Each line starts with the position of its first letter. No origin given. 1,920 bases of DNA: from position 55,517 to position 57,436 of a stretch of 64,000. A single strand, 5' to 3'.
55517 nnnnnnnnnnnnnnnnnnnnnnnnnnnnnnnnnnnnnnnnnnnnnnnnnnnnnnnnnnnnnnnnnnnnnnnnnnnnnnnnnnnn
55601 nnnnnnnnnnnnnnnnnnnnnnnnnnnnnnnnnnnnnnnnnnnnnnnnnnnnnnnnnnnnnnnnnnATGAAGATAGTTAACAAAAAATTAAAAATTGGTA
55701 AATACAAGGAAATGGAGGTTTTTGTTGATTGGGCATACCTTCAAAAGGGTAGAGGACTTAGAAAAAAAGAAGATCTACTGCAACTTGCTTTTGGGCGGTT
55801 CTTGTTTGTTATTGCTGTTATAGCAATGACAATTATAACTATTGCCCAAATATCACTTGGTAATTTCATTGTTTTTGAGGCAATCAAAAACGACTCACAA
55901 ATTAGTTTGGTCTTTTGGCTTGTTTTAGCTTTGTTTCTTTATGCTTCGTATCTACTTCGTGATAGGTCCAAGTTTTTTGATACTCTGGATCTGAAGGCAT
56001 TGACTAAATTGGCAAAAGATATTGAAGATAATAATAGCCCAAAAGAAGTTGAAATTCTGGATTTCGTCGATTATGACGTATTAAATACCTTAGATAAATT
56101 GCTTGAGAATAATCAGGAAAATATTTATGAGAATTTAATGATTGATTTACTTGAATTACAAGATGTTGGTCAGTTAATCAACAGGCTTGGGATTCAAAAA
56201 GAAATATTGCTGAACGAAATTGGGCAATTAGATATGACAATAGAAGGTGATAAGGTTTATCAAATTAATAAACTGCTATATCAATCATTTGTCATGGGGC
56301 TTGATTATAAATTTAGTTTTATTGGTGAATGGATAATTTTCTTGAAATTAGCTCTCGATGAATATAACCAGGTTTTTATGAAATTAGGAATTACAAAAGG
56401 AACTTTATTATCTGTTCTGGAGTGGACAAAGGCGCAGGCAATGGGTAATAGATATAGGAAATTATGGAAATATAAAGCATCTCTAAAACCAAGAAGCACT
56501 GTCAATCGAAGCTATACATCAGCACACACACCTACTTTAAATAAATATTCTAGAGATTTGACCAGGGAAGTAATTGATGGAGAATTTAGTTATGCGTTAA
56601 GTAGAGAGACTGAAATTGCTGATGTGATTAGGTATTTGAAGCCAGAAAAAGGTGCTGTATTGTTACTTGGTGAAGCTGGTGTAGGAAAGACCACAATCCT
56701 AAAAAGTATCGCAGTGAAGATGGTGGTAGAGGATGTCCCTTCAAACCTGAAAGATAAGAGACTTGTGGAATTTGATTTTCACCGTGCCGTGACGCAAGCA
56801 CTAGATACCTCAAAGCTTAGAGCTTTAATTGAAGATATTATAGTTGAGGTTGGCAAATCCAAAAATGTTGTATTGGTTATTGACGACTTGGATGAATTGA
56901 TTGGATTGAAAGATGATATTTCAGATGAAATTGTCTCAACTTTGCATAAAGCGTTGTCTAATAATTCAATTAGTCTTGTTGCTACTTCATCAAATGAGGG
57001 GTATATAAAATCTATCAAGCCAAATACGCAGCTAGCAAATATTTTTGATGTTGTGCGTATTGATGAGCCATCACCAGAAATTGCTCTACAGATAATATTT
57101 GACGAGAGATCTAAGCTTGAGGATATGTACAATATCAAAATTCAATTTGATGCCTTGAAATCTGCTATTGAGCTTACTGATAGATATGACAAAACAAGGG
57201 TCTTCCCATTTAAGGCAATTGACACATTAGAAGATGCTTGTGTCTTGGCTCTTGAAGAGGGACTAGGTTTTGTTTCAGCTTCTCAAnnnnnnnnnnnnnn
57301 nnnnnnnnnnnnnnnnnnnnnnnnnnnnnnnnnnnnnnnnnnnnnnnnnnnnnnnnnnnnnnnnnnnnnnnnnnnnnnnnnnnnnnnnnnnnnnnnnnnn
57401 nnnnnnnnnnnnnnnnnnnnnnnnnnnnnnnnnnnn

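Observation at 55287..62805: Operon coupling a membrane-anchored ClpC/ClpB-like unfoldase to six paralogous secreted proteins built on one VirB2/TrbC-like two-helix hairpin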

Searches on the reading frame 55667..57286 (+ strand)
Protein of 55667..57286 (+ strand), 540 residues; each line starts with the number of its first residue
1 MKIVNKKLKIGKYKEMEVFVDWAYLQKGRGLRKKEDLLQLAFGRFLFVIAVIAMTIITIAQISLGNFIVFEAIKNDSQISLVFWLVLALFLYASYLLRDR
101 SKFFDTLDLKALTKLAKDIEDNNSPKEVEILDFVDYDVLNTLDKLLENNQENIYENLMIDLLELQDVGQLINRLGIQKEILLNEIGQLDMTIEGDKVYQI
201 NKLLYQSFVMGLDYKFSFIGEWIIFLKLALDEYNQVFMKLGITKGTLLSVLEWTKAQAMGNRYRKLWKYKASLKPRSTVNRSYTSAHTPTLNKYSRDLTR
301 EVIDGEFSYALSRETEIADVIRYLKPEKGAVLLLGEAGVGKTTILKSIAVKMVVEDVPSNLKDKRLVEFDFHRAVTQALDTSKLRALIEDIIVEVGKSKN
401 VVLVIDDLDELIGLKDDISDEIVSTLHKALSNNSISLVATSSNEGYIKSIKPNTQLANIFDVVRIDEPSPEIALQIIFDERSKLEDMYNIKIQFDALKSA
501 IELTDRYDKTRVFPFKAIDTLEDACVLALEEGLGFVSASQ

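Call 33: find_related_loci(query=A2, collection=metagenome_contigs, flank=10000)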
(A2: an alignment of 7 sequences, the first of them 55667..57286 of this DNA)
Query A2 (540 aa) in metagenome_contigs; peptide patterns used: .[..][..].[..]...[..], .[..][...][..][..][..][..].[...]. (x = any residue, [..] = any of these).
600 stretches matched a pattern (row limit reached: there are more); 19 encode a relative of the query (tblastn E <= 1e-3); 19 distinct loci.
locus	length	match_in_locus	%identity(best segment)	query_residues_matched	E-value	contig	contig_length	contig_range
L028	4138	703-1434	28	275-525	1e-25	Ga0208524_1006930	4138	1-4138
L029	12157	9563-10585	26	185-525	1e-24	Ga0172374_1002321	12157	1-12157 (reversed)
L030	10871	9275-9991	29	291-526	6e-22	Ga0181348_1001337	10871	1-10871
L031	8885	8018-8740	25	286-524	9e-22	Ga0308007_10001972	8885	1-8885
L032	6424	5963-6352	36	285-413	2e-18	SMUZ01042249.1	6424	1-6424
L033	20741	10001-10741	29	280-524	2e-25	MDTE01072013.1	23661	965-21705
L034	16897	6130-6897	26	286-532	2e-17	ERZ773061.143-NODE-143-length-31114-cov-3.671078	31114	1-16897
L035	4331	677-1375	27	291-519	2e-16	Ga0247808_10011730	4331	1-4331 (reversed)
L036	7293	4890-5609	27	291-526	8e-16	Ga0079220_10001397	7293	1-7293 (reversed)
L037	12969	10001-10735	23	281-522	1e-15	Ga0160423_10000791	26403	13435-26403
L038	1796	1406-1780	31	291-413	2e-13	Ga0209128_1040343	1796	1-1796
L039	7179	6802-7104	34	279-379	2e-12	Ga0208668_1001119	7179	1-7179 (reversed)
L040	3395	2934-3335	28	287-413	5e-12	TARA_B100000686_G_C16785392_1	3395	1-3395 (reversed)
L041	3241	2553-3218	22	277-521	5e-11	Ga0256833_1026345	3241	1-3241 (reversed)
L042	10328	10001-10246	37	291-371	4e-10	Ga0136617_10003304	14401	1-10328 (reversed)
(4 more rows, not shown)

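Call 34: find_homologous_proteins(query=window:55667-57286:+, max_evalue=1e-30)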
Query window:55667-57286:+ (540 aa): 27 proteins with E <= 1e-30 among 8000 candidates.
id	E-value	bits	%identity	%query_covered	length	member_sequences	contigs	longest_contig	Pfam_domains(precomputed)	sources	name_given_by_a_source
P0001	0.0e+0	1152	100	100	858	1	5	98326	PF13173.13,PF00004.36,PF13401.13,PF17871.8,PF13238.13,PF07728.21,PF13191.13,PF00308.25,PF13479.13,PF00158.33,PF07724.21,PF00005.34,PF12775.14,PF05729.19,PF02367.24,PF10431.16,PF20720.4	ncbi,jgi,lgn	-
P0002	1.2e-206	706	60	98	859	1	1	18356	PF13173.13,PF00004.36,PF13401.13,PF20703.4,PF17871.8,PF13238.13,PF01637.25,PF07728.21,PF13191.13,PF00308.25,PF13479.13,PF00158.33,PF07724.21,PF24883.3,PF12775.14,PF05729.19,PF02367.24,PF10431.16,PF25199.2,PF20720.4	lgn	-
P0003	3.0e-192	658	55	99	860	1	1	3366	PF13173.13,PF00004.36,PF13401.13,PF20703.4,PF17871.8,PF13238.13,PF07728.21,PF13191.13,PF13479.13,PF00158.33,PF07724.21,PF24883.3,PF00005.34,PF12775.14,PF05729.19,PF01078.28,PF10431.16,PF20720.4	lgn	-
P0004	7.6e-191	654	55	100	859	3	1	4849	PF13173.13,PF20030.6,PF00004.36,PF13401.13,PF20703.4,PF17871.8,PF13238.13,PF14532.13,PF07728.21,PF13191.13,PF00308.25,PF13479.13,PF00158.33,PF07724.21,PF00005.34,PF12775.14,PF05729.19,PF05621.18,PF01078.28,PF10431.16,PF13481.13,PF20720.4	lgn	-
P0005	4.9e-183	628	53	100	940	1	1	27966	PF13173.13,PF20030.6,PF01926.30,PF00004.36,PF13401.13,PF17871.8,PF13238.13,PF14532.13,PF01637.25,PF07728.21,PF13191.13,PF00308.25,PF13479.13,PF00158.33,PF07724.21,PF00005.34,PF12775.14,PF05729.19,PF00910.29,PF01078.28,PF10431.16,PF25199.2,PF20720.4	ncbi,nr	ncbi:AAA domain-containing protein [Candidatus Dojkabacteria bacterium]|nr:AAA domain-containing pro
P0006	6.3e-183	627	55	100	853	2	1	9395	PF13173.13,PF00004.36,PF13401.13,PF20703.4,PF17871.8,PF13238.13,PF01637.25,PF07728.21,PF13191.13,PF13479.13,PF00158.33,PF07724.21,PF12775.14,PF05729.19,PF10431.16,PF20720.4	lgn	-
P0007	2.4e-179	616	53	100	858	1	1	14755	PF13173.13,PF20030.6,PF00004.36,PF13401.13,PF17871.8,PF13238.13,PF01637.25,PF07728.21,PF13191.13,PF00308.25,PF13479.13,PF00158.33,PF07724.21,PF00005.34,PF12775.14,PF05729.19,PF00910.29,PF05621.18,PF01078.28,PF10431.16,PF25199.2,PF20720.4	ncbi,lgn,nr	ncbi:ATP-dependent Clp protease ATP-binding subunit [Candidatus Dojkabacteria bacterium]|nr:ATP-depe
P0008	9.9e-179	614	53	100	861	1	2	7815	PF13173.13,PF00004.36,PF13401.13,PF13238.13,PF07728.21,PF13191.13,PF00308.25,PF07724.21,PF24883.3,PF05729.19,PF10431.16,PF25199.2,PF20703.4,PF17871.8,PF14532.13,PF01637.25,PF13479.13,PF00158.33,PF00005.34,PF07726.18,PF12775.14,PF02367.24,PF05621.18,PF01078.28,PF20720.4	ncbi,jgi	-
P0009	2.1e-175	603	52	100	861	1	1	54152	PF13173.13,PF00004.36,PF13401.13,PF17871.8,PF01637.25,PF07728.21,PF13191.13,PF13479.13,PF00158.33,PF07724.21,PF00005.34,PF12775.14,PF05729.19,PF01078.28,PF10431.16,PF25199.2,PF20720.4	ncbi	-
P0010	7.9e-175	601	52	100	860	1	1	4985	PF13173.13,PF20030.6,PF00004.36,PF13401.13,PF17871.8,PF05496.19,PF01637.25,PF07728.21,PF13191.13,PF13479.13,PF00158.33,PF07724.21,PF24883.3,PF00005.34,PF12775.14,PF05729.19,PF00910.29,PF10431.16,PF25199.2,PF20720.4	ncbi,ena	-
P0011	6.6e-128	446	60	62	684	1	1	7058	PF13173.13,PF00004.36,PF13401.13,PF03193.23,PF20703.4,PF17871.8,PF05673.20,PF01637.25,PF07728.21,PF13191.13,PF00308.25,PF13479.13,PF00158.33,PF07724.21,PF24883.3,PF00005.34,PF12775.14,PF05729.19,PF02367.24,PF10431.16,PF25199.2,PF13481.13,PF20720.4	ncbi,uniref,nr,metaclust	ncbi:MAG: hypothetical protein US52_C0061G0002 [candidate division WS6 bacterium GW2011_GWA2_37_6]|u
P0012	7.4e-112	393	40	99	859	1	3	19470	PF13173.13,PF13671.13,PF00004.36,PF13401.13,PF17871.8,PF13238.13,PF01637.25,PF07728.21,PF00931.29,PF13191.13,PF13479.13,PF00158.33,PF07724.21,PF12775.14,PF05729.19,PF02367.24,PF13521.13,PF00910.29,PF10431.16,PF25199.2,PF13481.13,PF20720.4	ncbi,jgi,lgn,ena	ncbi:MAG TPA: ATP-dependent Clp protease ATP-binding subunit [Candidatus Dojkabacteria bacterium]|jg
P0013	3.7e-99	351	36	94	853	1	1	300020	PF13173.13,PF00004.36,PF13401.13,PF17871.8,PF13238.13,PF05673.20,PF01637.25,PF07728.21,PF03215.22,PF13191.13,PF00308.25,PF13479.13,PF00158.33,PF07724.21,PF00005.34,PF12775.14,PF05729.19,PF02367.24,PF10431.16,PF25199.2,PF20720.4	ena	-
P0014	4.4e-98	348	39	97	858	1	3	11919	PF13173.13,PF00004.36,PF13401.13,PF20703.4,PF17871.8,PF13238.13,PF01637.25,PF07728.21,PF13191.13,PF06414.19,PF13479.13,PF00158.33,PF07724.21,PF24883.3,PF07726.18,PF12775.14,PF05729.19,PF10431.16,PF20720.4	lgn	-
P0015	4.8e-97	344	39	97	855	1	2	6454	PF13173.13,PF00004.36,PF13401.13,PF17871.8,PF01637.25,PF07728.21,PF13191.13,PF00158.33,PF07724.21,PF24883.3,PF07726.18,PF12775.14,PF05729.19,PF10431.16,PF20720.4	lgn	-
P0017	4.3e-92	328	37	97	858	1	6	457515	PF13173.13,PF00004.36,PF13401.13,PF20703.4,PF17871.8,PF13238.13,PF01637.25,PF07728.21,PF13191.13,PF13479.13,PF00158.33,PF07724.21,PF24883.3,PF07726.18,PF12775.14,PF05729.19,PF10431.16,PF20720.4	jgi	jgi:ATP-dependent Clp protease ATP-binding subunit ClpC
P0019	2.1e-91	326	35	97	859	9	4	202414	PF13173.13,PF00004.36,PF13401.13,PF20703.4,PF17871.8,PF01637.25,PF07728.21,PF13191.13,PF13479.13,PF00158.33,PF07724.21,PF24883.3,PF07726.18,PF05729.19,PF10431.16,PF20720.4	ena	-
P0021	4.0e-37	147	31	53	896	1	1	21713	PF02861.26,PF07724.21,PF00004.36,PF13401.13,PF17871.8,PF07728.21,PF10431.16,PF13191.13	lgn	-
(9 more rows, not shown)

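Call 35: find_encoding_contigs(protein=P0001, flank=10000, max_places=2)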
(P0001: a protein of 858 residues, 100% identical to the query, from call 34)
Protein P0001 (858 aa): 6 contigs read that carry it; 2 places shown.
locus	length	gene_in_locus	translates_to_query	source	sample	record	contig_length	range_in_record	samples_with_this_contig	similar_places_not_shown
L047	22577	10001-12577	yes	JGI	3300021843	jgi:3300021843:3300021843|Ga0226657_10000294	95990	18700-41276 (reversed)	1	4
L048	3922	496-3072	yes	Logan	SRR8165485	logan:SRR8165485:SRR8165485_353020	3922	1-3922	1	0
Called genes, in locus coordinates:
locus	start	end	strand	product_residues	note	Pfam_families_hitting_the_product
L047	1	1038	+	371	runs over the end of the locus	PF08478:POTRA_1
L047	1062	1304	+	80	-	-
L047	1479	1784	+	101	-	-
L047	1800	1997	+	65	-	-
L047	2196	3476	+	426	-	PF11104:PilM_2 (weak), PF14450:FtsA, PF02491:SHS2_FTSA, PF06723:MreB_Mbl, PF00012:HSP70 (weak), PF14450:FtsA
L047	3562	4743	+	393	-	PF00091:Tubulin, PF12327:FtsZ_C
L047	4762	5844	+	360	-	-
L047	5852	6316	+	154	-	-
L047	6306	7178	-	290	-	PF04203:Sortase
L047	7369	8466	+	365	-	PF03979:Sigma70_r1_1, PF00140:Sigma70_r1_2, PF04542:Sigma70_r2, PF04539:Sigma70_r3, PF04545:Sigma70_r4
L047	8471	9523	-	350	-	PF01594:AI-2E_transport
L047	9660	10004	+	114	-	-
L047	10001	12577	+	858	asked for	PF00004:AAA, PF13401:AAA_22 (weak), PF17871:AAA_lid_9, PF00158:Sigma54_activat (weak), PF00004:AAA (weak), PF07724:AAA_2, PF07728:AAA_5, PF10431:ClpB_D2-small, +10 more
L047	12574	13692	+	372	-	-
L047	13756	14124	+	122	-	PF18895:T4SS_pilin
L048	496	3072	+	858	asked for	PF00004:AAA, PF13401:AAA_22 (weak), PF17871:AAA_lid_9, PF00158:Sigma54_activat (weak), PF00004:AAA (weak), PF07724:AAA_2, PF07728:AAA_5, PF10431:ClpB_D2-small, +10 more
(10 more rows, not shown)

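Call 36: find_encoding_contigs(protein=P0017, flank=10000, max_places=1)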
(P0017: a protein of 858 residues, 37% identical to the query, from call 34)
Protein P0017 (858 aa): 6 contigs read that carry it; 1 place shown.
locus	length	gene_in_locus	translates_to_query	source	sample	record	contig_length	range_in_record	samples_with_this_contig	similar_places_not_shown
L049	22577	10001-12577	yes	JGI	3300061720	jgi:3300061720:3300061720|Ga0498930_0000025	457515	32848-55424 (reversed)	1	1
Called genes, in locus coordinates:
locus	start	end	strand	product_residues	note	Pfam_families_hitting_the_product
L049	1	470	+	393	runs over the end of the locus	PF02096:60KD_IMP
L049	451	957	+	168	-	PF13083:KH_KhpA-B, PF01424:R3H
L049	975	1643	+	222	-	PF01386:Ribosomal_L25p, PF14693:Ribosomal_TL5_C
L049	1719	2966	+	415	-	PF00004:AAA, PF07724:AAA_2 (weak), PF07728:AAA_5 (weak), PF22667:Lon_lid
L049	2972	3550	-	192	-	-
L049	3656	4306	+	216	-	-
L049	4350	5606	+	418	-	PF00012:HSP70 (faint), PF11104:PilM_2, PF02541:Ppx-GppA (weak), PF06723:MreB_Mbl, PF08841:DDR (weak), PF06277:EutA (weak), PF14450:FtsA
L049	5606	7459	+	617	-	-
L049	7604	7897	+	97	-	PF00166:Cpn10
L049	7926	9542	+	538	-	PF00118:Cpn60_TCP1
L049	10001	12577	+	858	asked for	PF01637:ATPase_2 (weak), PF20703:nSTAND1 (weak), PF00004:AAA, PF17871:AAA_lid_9, PF00004:AAA, PF07724:AAA_2, PF07728:AAA_5, PF10431:ClpB_D2-small, +11 more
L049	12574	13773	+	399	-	PF18895:T4SS_pilin (weak)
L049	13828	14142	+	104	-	PF18895:T4SS_pilin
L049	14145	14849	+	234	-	-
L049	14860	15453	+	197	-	-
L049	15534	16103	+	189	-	-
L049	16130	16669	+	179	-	-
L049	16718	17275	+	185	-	-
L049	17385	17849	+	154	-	-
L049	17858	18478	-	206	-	-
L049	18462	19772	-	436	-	-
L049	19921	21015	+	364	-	PF00348:polyprenyl_synt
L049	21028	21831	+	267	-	-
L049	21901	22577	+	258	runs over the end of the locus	PF12844:HTH_19 (weak), PF13560:HTH_31, PF01381:HTH_3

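Call 37: find_encoding_contigs(protein=P0013, flank=10000, max_places=1)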
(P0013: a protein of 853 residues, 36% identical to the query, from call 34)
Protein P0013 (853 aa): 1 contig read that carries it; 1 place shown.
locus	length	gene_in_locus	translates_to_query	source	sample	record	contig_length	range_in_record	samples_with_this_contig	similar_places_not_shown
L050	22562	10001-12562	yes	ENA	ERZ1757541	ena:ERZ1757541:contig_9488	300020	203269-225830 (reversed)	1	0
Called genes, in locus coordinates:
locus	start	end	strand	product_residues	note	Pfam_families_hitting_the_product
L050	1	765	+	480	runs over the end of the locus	PF09925:DUF2157 (weak)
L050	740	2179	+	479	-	-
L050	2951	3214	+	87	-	-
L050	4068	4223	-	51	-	-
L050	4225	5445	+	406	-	PF11104:PilM_2, PF06723:MreB_Mbl (weak), PF14450:FtsA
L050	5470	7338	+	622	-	-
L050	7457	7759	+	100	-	PF00166:Cpn10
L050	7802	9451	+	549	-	PF00118:Cpn60_TCP1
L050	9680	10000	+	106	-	-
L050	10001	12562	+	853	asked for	PF13191:AAA_16 (weak), PF00004:AAA, PF05729:NACHT (weak), PF17871:AAA_lid_9, PF00004:AAA, PF07724:AAA_2, PF07728:AAA_5, PF10431:ClpB_D2-small, +14 more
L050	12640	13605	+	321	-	-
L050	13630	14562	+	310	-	-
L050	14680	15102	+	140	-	PF18895:T4SS_pilin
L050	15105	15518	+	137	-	-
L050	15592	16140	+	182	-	PF18895:T4SS_pilin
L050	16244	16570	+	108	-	-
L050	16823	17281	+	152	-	-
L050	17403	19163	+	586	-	PF08486:SpoIID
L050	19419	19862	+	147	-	-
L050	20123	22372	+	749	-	-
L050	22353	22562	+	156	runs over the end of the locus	PF01668:SmpB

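Call 82: find_encoding_contigs(protein=P0019, flank=10000, max_places=1)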
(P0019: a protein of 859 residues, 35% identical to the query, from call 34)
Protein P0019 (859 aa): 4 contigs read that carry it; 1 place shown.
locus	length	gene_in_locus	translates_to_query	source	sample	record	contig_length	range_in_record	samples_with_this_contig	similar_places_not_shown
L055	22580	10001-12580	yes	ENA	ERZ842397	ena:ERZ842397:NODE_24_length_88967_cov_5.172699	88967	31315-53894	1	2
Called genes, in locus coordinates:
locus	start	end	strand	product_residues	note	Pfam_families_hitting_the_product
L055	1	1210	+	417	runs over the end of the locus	PF00004:AAA, PF07724:AAA_2 (weak), PF07728:AAA_5 (weak), PF22667:Lon_lid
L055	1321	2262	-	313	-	-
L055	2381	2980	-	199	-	-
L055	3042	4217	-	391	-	PF11379:DUF3182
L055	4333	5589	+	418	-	PF00012:HSP70 (faint), PF11104:PilM_2, PF06723:MreB_Mbl, PF08841:DDR (weak), PF06277:EutA (weak), PF14450:FtsA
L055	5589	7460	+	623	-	-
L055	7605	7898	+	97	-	PF00166:Cpn10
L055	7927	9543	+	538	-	PF00118:Cpn60_TCP1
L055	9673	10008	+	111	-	-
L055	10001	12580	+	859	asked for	PF01637:ATPase_2 (weak), PF00004:AAA, PF17871:AAA_lid_9, PF00158:Sigma54_activat (weak), PF00004:AAA, PF07724:AAA_2, PF07728:AAA_5, PF10431:ClpB_D2-small, +9 more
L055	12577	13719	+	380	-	-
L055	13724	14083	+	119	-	PF18895:T4SS_pilin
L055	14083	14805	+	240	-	-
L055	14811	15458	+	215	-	-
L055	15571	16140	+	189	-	-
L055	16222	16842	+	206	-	-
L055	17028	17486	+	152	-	-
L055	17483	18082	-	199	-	-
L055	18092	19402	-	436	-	-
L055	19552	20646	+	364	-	PF00348:polyprenyl_synt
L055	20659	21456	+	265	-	-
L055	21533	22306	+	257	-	PF12844:HTH_19, PF13560:HTH_31, PF01381:HTH_3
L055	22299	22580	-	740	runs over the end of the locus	PF00512:HisKA (weak), PF02518:HATPase_c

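Call 83: find_encoding_contigs(protein=P0021, flank=10000, max_places=1)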
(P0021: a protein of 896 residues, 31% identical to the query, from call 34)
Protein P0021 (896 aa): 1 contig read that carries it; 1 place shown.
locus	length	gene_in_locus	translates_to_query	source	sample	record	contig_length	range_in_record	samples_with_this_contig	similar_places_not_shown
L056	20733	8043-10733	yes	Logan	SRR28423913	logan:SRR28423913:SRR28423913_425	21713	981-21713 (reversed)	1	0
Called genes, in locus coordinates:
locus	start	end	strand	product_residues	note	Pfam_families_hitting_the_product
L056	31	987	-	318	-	PF00551:Formyl_trans_N, PF02911:Formyl_trans_C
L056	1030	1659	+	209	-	PF09335:VTT_dom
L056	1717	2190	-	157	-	PF01327:Pep_deformylase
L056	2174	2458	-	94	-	-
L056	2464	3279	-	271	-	PF02900:LigB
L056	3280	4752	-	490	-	-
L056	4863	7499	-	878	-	PF02861:Clp_N, PF23569:NBD_SMAX1, PF00004:AAA, PF17871:AAA_lid_9, PF07724:AAA_2, PF00004:AAA, PF07728:AAA_5, PF10431:ClpB_D2-small, +6 more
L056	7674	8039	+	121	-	-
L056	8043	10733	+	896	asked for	PF02861:Clp_N (weak), PF13191:AAA_16 (faint), PF00004:AAA (weak), PF17871:AAA_lid_9, PF00004:AAA (weak), PF07724:AAA_2, PF07728:AAA_5, PF10431:ClpB_D2-small, +1 more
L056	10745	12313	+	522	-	PF00953:Glycos_transf_4, PF02677:QueH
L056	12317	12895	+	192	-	PF03734:YkuD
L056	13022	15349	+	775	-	PF09826:Beta_propel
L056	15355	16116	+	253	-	-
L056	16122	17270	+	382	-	PF13180:PDZ_2, PF17820:PDZ_6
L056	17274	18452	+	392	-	PF00162:PGK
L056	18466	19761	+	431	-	PF03952:Enolase_N, PF00113:Enolase_C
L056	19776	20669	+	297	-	PF01676:Metalloenzyme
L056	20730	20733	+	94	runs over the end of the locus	-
